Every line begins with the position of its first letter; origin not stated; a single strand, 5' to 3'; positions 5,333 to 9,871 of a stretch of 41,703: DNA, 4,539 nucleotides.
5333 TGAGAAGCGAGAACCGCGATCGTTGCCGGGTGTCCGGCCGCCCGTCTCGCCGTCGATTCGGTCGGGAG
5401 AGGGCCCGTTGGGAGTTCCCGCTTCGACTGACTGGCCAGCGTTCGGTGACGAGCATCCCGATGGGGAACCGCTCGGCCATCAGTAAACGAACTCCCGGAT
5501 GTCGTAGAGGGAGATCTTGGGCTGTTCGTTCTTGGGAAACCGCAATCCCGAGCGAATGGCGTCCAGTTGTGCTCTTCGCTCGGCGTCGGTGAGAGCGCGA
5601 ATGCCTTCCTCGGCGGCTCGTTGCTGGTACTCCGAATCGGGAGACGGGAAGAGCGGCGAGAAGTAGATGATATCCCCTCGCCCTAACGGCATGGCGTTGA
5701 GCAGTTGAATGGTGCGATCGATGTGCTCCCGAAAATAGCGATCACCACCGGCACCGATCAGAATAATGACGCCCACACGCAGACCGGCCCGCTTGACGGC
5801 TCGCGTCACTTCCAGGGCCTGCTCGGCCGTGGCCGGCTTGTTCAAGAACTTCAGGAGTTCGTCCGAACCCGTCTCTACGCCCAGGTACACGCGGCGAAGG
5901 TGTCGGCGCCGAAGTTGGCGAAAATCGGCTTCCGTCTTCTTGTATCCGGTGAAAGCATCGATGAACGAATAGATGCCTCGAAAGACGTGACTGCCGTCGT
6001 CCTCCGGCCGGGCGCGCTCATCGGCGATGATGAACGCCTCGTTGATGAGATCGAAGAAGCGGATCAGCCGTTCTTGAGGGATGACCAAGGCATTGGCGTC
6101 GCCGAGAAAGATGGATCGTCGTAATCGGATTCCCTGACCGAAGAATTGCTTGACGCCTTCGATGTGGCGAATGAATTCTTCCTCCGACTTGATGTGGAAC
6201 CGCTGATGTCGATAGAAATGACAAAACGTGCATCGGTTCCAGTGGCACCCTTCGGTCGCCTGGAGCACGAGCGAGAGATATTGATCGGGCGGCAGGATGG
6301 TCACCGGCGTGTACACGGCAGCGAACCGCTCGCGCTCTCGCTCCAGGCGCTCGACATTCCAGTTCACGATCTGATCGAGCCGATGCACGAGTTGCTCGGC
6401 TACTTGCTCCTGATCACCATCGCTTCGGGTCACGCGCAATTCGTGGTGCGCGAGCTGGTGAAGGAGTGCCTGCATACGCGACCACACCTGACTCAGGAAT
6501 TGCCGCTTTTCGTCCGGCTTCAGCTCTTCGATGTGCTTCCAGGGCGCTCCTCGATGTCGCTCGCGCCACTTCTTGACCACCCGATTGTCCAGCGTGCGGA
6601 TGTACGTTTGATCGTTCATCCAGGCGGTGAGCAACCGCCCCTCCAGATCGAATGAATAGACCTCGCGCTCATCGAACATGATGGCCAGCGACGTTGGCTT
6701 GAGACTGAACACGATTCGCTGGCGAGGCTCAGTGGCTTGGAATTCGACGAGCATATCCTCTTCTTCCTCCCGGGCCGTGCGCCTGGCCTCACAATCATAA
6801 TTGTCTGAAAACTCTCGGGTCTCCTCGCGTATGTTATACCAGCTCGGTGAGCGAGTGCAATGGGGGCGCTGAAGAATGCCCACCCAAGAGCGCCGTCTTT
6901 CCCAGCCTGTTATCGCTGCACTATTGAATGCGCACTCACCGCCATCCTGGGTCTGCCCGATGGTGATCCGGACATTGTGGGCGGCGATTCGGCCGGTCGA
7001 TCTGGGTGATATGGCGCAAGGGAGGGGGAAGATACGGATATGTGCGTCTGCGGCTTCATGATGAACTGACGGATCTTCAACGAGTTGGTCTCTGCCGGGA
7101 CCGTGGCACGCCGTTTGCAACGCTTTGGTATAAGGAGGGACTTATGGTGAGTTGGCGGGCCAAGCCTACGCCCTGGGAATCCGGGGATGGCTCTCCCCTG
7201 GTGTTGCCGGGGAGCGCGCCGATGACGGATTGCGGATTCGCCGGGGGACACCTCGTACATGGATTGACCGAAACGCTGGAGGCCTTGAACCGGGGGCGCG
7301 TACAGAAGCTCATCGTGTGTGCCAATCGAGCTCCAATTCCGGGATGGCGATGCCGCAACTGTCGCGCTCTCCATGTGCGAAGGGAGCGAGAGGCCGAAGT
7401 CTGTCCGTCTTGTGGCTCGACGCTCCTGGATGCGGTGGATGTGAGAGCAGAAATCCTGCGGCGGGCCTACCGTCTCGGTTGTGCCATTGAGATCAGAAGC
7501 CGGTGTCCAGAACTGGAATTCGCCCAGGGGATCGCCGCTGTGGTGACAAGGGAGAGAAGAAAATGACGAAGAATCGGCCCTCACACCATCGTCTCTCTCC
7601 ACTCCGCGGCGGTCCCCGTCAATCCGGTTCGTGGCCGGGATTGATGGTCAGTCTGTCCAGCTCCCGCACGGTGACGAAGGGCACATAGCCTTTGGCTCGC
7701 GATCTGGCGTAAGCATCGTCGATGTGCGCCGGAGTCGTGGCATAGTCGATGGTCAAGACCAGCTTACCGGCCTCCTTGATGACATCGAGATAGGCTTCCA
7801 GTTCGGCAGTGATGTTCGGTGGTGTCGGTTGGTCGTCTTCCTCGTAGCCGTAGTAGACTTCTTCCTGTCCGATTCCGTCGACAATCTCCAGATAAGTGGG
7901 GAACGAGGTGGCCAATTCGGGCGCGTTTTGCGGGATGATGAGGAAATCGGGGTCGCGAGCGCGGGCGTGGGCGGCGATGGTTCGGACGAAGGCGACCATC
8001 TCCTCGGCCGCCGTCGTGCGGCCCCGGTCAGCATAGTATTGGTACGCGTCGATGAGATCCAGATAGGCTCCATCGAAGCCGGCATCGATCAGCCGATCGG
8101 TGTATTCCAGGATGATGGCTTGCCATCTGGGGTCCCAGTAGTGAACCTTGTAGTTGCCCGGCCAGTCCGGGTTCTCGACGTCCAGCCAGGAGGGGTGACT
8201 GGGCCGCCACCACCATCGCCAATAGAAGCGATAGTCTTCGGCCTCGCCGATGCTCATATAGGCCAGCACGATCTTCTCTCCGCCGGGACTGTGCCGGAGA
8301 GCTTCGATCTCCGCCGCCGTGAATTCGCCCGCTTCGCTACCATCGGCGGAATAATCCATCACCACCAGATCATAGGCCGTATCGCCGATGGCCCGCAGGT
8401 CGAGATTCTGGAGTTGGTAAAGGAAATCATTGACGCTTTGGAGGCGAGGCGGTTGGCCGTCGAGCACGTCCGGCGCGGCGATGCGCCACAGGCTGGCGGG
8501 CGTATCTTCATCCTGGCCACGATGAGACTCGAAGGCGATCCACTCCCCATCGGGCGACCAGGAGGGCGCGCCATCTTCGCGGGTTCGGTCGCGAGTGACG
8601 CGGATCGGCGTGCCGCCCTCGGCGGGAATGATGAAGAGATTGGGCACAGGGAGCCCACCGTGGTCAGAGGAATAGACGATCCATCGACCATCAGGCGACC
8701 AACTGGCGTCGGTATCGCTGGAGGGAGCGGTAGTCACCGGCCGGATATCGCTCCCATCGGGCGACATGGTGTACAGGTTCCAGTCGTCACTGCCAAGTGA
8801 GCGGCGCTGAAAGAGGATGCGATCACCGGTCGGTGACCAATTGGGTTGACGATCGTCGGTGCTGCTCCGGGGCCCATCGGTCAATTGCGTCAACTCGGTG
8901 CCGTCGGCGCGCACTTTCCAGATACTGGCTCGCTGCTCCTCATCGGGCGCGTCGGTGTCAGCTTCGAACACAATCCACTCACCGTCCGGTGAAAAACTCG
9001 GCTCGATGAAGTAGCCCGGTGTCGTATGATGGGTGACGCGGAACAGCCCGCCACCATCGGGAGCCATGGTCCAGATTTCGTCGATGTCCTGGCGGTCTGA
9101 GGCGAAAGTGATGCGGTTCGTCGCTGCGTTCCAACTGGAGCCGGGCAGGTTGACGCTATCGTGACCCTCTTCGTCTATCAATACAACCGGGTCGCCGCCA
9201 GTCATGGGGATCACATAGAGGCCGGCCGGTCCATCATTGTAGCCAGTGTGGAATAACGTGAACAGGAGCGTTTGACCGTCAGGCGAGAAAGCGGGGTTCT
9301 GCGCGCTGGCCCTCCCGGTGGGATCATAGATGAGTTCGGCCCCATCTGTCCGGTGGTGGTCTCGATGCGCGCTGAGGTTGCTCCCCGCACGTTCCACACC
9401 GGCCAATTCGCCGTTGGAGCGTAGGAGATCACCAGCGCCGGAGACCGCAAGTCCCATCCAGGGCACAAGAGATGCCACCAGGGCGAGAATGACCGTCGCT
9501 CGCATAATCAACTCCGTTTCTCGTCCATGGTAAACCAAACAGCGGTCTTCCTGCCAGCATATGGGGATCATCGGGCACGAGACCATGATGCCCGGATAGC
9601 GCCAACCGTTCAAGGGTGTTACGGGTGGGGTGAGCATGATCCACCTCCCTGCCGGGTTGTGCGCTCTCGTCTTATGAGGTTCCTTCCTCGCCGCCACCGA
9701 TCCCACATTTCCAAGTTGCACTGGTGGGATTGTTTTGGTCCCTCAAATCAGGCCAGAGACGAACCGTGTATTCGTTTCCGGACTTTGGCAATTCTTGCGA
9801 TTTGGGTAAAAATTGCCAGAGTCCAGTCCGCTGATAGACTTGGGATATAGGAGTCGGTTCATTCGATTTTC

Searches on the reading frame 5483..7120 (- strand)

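Call 19: search_protein_families(library=pfam, proteins=[window:5483-7120:-], max_evalue=0.001)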
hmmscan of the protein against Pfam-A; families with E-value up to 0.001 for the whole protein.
window:5483-7120:- (546 aa): 1 family
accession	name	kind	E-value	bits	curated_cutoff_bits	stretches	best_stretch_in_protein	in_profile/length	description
PF04055.27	Radical_SAM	-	1.5e-14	55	29.5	1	288-468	3-160/166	Radical SAM superfamily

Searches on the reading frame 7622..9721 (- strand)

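Call 19: search_protein_families(library=pfam, proteins=[window:7622-9721:-], max_evalue=0.001)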
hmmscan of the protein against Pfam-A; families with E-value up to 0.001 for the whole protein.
window:7622-9721:- (700 aa): 3 families
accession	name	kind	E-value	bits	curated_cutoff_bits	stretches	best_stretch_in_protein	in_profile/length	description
PF07676.18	PD40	-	1.1e-30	105.3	20.9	4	327-364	2-38/38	WD40-like Beta Propeller Repeat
PF03537.19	Glyco_hydro_114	-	4e-28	98.7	27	1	435-689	4-228/231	Glycoside-hydrolase family GH114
PF00930.27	DPPIV_N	-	2.4e-08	33.6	22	0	315-397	26-117/354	Dipeptidyl peptidase IV (DPP IV) N-terminal region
